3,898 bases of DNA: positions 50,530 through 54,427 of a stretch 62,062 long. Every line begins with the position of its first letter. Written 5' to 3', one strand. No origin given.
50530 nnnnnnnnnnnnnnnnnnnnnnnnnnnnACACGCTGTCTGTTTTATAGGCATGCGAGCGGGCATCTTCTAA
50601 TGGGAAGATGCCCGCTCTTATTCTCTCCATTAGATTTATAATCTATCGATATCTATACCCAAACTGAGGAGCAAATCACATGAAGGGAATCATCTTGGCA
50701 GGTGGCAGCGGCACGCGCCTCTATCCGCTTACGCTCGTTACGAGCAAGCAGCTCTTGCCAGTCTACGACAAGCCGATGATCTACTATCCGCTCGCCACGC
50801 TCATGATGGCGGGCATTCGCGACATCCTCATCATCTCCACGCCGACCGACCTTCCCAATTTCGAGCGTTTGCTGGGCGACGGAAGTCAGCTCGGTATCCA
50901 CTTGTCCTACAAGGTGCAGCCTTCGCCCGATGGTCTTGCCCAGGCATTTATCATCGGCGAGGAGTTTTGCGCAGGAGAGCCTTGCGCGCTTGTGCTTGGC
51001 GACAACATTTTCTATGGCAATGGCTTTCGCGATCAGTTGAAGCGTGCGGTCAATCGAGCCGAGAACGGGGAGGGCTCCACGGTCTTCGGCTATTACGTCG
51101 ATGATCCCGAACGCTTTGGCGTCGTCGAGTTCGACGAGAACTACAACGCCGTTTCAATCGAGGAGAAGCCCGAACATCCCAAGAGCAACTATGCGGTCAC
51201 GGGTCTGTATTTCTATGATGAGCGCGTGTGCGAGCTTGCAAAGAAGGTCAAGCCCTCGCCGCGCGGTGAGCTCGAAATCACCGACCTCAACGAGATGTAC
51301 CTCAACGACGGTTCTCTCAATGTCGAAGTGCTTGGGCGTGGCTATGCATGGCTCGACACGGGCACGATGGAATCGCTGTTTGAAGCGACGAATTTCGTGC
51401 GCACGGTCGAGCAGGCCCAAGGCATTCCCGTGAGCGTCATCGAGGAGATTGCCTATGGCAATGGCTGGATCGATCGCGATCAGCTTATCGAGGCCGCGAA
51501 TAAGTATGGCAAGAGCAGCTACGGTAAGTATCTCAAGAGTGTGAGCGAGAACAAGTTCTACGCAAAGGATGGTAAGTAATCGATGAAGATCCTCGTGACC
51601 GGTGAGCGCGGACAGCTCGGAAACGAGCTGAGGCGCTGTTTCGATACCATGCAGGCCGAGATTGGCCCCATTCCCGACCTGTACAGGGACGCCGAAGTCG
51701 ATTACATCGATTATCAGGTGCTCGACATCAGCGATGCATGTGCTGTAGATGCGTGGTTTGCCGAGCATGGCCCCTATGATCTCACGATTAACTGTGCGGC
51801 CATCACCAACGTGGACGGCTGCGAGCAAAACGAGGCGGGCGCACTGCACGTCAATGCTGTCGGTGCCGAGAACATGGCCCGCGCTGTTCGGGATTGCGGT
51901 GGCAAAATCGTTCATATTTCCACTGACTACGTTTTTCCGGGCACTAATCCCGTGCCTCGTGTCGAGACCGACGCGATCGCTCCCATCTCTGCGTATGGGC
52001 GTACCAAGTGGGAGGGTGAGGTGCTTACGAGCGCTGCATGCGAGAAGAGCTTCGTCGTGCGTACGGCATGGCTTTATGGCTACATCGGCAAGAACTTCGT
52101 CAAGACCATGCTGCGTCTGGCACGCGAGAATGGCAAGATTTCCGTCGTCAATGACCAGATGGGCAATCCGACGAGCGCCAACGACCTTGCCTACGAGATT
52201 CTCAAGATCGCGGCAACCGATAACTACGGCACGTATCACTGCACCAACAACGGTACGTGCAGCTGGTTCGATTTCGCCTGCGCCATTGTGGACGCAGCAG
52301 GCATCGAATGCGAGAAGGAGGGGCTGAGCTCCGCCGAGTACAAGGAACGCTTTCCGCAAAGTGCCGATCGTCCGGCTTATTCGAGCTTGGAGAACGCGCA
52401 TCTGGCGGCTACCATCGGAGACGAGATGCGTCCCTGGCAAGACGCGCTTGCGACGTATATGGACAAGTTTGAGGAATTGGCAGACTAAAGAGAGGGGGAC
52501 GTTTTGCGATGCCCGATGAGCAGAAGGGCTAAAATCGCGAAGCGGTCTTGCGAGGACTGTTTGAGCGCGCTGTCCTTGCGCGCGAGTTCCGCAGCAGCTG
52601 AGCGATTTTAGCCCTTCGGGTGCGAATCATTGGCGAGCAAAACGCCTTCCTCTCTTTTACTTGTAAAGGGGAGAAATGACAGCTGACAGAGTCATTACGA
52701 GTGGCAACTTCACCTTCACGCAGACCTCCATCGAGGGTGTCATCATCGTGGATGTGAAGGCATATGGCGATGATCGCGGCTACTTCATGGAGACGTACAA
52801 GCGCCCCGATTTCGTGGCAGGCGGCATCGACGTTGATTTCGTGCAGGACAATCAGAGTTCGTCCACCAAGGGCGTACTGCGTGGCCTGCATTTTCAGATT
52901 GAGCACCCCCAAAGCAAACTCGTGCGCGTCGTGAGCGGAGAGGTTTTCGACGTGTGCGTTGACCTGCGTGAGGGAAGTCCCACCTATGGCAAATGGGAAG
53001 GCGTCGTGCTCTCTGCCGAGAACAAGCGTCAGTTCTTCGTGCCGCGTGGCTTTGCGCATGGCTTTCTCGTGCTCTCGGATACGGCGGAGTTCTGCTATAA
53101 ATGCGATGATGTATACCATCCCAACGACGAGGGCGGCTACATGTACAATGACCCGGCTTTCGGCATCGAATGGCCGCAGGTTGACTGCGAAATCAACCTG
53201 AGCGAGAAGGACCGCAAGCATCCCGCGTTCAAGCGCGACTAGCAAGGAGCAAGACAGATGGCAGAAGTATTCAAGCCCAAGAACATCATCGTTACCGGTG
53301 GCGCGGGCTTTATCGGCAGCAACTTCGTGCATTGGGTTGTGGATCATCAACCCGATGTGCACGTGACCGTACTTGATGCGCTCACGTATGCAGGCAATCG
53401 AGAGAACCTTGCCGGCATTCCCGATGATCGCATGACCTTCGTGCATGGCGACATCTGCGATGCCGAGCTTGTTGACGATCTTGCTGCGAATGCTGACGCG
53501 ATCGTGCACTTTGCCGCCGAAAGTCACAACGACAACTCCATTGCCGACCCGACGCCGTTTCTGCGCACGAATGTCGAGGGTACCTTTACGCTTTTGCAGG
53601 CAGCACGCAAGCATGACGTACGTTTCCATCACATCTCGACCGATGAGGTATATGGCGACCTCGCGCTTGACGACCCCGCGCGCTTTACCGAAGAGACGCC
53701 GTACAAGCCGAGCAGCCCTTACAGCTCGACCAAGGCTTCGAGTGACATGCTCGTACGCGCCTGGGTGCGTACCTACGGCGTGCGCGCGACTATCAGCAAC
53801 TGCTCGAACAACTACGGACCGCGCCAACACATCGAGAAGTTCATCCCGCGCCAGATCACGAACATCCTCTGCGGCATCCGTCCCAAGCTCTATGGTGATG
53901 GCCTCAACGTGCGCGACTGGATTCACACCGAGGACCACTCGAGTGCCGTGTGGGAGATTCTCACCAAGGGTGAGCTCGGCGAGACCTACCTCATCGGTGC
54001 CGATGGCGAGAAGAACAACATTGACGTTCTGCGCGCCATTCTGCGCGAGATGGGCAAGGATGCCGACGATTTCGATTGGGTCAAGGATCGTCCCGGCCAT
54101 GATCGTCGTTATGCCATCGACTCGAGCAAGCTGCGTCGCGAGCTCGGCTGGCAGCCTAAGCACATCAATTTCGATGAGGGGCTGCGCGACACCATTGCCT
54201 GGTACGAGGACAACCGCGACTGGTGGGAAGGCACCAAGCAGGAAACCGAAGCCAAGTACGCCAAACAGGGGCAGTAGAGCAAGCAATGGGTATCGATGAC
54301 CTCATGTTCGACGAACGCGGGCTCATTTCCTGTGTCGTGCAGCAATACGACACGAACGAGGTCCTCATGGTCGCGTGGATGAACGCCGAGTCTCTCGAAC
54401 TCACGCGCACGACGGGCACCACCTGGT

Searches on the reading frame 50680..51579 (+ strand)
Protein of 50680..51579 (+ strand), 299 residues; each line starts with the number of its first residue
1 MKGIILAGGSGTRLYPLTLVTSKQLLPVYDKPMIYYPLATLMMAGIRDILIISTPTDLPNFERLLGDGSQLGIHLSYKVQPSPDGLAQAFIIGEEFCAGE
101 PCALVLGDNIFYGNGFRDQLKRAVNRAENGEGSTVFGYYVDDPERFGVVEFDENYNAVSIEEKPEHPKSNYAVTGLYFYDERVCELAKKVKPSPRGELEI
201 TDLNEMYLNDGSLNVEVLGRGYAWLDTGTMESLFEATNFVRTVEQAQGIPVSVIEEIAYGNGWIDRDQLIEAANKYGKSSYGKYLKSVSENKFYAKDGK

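Call 63: search_protein_families(library=ncbifam, proteins=[window:50680-51579:+], max_evalue=1e-20)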
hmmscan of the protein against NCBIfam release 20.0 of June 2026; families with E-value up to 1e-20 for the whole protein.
window:50680-51579:+ (299 aa): 8 families
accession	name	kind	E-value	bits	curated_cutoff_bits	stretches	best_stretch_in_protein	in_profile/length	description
TIGR01207.1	rmlA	equivalog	1.8e-145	483.4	360.65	1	2-289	1-285/286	glucose-1-phosphate thymidylyltransferase RfbA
NF012024.0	PRK15480.1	equivalog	2.1e-134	447.2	588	1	2-287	5-287/292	glucose-1-phosphate thymidylyltransferase RfbA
TIGR01208.1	rmlA_long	equivalog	1.2e-53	182.3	320.25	1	2-240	1-234/353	glucose-1-phosphate thymidylyltransferase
TIGR03992.1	Arch_glmU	subfamily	5e-41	140.9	292.1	1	1-241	1-228/393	bifunctional sugar-1-phosphate nucleotidylyltransferase/acetyltransferase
NF041313.1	UDPGP_AglF_Halo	equivalog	3e-29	102.1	400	1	1-212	1-207/234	UTP--glucose-1-phosphate uridylyltransferase AglF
NF041173.1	Sug_nt_acttase_Thmprot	equivalog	1e-27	97.1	600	1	1-241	1-228/405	bifunctional sugar-1-phosphate nucleotidylyltransferase/acetyltransferase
NF052502.1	man1P_GTase_Rv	exception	1.6e-23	83.1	440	1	3-272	3-263/352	mannose-1-phosphate guanylyltransferase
TIGR01099.1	galU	equivalog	4.6e-22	78.8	326.8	0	73-220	94-248/261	UTP--glucose-1-phosphate uridylyltransferase GalU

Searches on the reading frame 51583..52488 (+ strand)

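Call 63: search_protein_families(library=ncbifam, proteins=[window:51583-52488:+], max_evalue=1e-20)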
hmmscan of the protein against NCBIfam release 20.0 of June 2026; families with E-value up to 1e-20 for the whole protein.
window:51583-52488:+ (301 aa): 2 families
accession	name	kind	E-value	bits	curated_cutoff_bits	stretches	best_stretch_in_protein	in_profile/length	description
TIGR01214.1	rmlD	equivalog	2e-79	266.7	224.05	1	2-295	1-284/285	dTDP-4-dehydrorhamnose reductase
NF007440.0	PRK09987.1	equivalog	5.4e-51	173.7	308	1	1-288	1-285/299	dTDP-4-dehydrorhamnose reductase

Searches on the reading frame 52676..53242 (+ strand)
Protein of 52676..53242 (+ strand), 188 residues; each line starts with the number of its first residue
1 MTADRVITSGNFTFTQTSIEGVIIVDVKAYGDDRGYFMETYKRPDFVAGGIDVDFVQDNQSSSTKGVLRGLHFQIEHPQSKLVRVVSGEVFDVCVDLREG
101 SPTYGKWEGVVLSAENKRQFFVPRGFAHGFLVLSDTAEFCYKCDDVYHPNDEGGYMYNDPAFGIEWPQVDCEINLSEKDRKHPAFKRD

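Call 63: search_protein_families(library=ncbifam, proteins=[window:52676-53242:+], max_evalue=1e-20)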
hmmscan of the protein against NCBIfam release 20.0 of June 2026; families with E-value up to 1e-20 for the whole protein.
window:52676-53242:+ (188 aa): 1 family
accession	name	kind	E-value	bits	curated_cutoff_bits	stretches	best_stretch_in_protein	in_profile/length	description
TIGR01221.1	rmlC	equivalog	6.9e-75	250.7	155.75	1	14-186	2-173/176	dTDP-4-dehydrorhamnose 3,5-epimerase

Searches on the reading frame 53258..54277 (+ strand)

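Call 63: search_protein_families(library=ncbifam, proteins=[window:53258-54277:+], max_evalue=1e-20)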
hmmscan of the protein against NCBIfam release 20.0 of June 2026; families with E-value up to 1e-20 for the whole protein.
window:53258-54277:+ (339 aa): 9 families
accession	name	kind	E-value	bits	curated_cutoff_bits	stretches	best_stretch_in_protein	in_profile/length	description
TIGR01181.1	dTDP_gluc_dehyt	equivalog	4.3e-143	476.2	365.1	1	10-324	2-319/321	dTDP-glucose 4,6-dehydratase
NF007490.0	PRK10084.1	subfamily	5.9e-104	347.9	649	1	9-333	2-351/361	dTDP-glucose 4,6-dehydratase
NF007582.0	PRK10217.1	equivalog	6.5e-100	334.7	698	1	8-327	2-342/355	dTDP-glucose 4,6-dehydratase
TIGR04180.1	EDH_00030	hypoth_equivalog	2.8e-39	135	475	1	10-302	1-296/297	NAD-dependent 4,6-dehydratase LegB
TIGR01179.1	galE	equivalog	3.6e-34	118.1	262.3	1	9-320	1-329/332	UDP-glucose 4-epimerase GalE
TIGR03466.1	HpnA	hypoth_equivalog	1.3e-22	80.1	367.65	0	10-249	3-231/327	hopanoid-associated sugar epimerase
TIGR02622.1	CDP_4_6_dhtase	equivalog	1.4e-22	80.3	278.45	0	4-174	1-173/352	CDP-glucose 4,6-dehydratase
NF007956.0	PRK10675.1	subfamily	1.1e-21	77.3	394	0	9-161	2-155/338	UDP-glucose 4-epimerase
TIGR02197.1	heptose_epim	equivalog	4.9e-21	75.2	274.6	1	10-318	1-315/316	ADP-glyceromanno-heptose 6-epimerase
